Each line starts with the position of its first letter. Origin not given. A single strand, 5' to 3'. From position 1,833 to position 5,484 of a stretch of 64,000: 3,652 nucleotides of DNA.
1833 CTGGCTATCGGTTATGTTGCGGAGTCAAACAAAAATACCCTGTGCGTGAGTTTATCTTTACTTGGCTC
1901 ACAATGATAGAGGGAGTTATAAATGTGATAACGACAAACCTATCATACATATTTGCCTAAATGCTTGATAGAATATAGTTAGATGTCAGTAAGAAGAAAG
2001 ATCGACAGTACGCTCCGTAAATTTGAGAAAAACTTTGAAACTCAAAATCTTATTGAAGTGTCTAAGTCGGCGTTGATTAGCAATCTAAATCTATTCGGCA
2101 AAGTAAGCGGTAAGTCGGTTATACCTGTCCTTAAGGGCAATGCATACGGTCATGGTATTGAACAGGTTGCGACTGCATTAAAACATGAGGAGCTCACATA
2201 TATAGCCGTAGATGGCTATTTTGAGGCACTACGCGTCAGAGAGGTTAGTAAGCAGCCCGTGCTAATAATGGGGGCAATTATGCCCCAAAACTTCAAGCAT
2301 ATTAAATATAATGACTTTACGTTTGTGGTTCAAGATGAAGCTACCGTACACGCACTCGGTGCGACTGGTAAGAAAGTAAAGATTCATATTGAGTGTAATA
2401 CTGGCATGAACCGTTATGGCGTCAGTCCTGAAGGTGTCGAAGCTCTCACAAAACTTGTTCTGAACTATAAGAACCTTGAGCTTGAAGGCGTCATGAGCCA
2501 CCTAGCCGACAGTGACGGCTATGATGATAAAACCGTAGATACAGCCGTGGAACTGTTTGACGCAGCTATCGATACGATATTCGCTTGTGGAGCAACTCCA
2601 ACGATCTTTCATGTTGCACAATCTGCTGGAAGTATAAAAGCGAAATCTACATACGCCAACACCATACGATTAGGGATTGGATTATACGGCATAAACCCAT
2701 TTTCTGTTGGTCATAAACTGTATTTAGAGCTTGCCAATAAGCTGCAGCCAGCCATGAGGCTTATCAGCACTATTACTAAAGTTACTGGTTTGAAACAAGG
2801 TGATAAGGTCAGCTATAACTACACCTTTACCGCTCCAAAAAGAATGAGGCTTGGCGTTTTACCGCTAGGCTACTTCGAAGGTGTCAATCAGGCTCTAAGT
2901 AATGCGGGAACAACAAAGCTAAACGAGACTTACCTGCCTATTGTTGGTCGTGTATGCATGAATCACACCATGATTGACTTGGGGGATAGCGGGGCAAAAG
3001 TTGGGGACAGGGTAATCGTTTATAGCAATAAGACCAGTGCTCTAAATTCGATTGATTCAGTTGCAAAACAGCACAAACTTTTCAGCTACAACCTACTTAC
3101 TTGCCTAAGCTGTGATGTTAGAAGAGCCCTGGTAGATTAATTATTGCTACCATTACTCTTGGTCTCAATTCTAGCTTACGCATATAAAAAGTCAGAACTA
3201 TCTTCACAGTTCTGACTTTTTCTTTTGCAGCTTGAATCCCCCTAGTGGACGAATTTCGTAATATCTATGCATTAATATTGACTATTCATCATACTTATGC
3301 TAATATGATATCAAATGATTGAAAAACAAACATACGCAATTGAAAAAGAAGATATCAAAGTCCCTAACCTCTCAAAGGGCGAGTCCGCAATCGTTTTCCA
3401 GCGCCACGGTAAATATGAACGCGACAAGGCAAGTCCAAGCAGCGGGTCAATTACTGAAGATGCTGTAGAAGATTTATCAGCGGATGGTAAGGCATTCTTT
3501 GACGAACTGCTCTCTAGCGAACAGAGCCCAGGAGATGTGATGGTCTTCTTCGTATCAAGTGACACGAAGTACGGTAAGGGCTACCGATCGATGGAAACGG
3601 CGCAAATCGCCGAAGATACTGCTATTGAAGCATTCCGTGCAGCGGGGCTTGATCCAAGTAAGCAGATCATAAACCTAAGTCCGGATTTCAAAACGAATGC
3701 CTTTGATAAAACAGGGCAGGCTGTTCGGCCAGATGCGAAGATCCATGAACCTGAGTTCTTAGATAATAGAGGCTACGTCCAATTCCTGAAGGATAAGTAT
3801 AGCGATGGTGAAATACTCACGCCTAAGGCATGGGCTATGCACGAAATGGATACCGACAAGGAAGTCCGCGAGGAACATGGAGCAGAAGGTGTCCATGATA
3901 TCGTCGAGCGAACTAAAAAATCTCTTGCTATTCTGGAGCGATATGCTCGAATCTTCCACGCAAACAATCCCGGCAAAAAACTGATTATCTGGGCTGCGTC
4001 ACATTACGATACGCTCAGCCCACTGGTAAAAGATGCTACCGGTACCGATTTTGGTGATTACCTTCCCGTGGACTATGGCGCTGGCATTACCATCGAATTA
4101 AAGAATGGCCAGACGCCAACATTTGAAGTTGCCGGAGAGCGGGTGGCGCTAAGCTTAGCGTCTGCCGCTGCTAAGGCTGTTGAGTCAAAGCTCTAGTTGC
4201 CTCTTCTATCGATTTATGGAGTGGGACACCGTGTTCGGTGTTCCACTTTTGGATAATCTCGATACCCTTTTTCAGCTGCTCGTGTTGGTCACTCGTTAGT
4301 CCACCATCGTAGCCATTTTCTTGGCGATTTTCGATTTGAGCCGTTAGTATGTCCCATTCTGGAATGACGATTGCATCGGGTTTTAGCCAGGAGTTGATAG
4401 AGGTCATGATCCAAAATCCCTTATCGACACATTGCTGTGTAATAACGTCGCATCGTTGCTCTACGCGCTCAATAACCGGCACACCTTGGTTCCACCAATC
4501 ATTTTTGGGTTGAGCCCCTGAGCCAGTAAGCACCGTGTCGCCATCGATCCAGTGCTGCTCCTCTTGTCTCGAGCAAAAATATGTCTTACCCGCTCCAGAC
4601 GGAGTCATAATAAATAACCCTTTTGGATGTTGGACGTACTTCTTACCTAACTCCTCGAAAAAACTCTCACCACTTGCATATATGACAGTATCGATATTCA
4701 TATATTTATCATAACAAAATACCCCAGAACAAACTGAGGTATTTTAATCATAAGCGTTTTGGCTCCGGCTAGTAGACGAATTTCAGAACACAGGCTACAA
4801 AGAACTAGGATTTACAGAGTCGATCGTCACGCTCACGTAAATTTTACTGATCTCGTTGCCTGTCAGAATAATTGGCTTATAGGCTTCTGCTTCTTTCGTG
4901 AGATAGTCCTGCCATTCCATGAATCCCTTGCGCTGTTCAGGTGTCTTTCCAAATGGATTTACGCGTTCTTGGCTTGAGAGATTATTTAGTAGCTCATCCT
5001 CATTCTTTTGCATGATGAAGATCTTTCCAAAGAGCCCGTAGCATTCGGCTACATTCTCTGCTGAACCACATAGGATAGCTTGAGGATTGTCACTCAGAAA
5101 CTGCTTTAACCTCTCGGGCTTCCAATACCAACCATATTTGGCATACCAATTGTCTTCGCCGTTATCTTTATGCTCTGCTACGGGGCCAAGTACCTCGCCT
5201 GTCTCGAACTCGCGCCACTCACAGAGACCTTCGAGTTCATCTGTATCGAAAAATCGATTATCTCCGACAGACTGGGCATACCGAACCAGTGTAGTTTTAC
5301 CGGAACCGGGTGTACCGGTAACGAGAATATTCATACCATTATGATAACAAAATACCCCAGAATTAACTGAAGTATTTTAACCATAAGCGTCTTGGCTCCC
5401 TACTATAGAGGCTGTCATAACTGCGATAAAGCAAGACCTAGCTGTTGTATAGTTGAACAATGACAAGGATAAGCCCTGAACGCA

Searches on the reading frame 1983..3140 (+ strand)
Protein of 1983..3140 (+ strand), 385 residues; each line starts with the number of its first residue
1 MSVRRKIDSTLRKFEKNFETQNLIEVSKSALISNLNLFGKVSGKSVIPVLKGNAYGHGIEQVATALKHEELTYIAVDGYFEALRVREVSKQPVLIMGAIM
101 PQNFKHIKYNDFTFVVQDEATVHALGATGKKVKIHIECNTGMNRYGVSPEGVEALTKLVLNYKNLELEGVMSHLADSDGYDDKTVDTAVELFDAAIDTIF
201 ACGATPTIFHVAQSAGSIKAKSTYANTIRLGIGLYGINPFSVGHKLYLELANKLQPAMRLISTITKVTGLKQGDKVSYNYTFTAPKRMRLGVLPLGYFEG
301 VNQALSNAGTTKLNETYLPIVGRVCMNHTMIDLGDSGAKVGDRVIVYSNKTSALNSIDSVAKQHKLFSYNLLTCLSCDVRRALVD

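Call 79: list_cluster_members(proteins=[window:1983-3140:+, window:15654-17351:-, window:889-1764:+, window:17762-18901:-, window:13826-15517:+, window:12053-13651:+])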
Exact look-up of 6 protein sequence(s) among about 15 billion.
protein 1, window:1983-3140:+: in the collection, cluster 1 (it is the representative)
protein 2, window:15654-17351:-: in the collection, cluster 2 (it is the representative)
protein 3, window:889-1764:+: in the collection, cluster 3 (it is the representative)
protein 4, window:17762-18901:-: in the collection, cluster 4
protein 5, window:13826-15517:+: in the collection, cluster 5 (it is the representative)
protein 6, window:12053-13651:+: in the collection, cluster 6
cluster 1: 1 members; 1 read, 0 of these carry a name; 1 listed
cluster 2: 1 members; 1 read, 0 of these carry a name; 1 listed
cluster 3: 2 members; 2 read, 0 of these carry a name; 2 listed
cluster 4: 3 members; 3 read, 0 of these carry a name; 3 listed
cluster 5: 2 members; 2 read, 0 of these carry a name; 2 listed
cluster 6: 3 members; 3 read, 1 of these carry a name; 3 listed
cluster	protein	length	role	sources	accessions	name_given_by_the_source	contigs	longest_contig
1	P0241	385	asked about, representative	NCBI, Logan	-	-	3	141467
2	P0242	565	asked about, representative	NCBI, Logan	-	-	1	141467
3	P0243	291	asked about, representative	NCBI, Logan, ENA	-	-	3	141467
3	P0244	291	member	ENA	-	-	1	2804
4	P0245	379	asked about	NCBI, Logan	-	-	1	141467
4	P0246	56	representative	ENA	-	-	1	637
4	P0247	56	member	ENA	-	-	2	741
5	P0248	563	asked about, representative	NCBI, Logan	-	-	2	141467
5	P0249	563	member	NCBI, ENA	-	-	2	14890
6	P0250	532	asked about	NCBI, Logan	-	-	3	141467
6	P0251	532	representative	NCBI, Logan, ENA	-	-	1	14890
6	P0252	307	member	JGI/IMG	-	hypothetical protein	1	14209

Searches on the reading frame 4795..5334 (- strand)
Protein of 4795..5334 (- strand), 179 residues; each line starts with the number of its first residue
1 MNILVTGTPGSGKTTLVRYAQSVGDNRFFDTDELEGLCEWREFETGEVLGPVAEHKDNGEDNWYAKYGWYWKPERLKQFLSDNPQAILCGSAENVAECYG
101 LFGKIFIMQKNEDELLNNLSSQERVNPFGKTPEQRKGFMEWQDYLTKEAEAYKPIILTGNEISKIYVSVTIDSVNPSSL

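Call 16: search_protein_families(library=pfam, proteins=[window:4795-5334:-], max_evalue=0.01)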
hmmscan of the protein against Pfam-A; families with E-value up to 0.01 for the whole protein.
window:4795-5334:- (179 aa): 5 families
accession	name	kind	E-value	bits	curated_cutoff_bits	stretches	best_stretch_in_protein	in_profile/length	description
PF13238.12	AAA_18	-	2.5e-05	25.2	29.4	1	3-40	1-40/128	AAA domain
PF13191.12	AAA_16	-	0.0023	18.9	32.6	1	2-26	26-51/167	AAA ATPase domain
PF03266.21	NTPase_1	-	0.0057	17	23.9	0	2-19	1-18/168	NTPase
PF13479.12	AAA_24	-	0.0059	16.9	27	0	2-33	4-32/195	AAA domain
PF13401.12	AAA_22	-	0.0093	16.7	27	0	3-21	8-26/130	AAA domain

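Call 43: search_protein_families(library=phrogs, proteins=[window:4795-5334:-], max_evalue=0.001)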
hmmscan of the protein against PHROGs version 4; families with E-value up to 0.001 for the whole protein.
window:4795-5334:- (179 aa): 0 families

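Call 76: search_protein_families(library=padloc, proteins=[window:4795-5334:-], max_evalue=0.001)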
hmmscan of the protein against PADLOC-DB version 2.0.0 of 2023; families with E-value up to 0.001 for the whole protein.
window:4795-5334:- (179 aa): 0 families
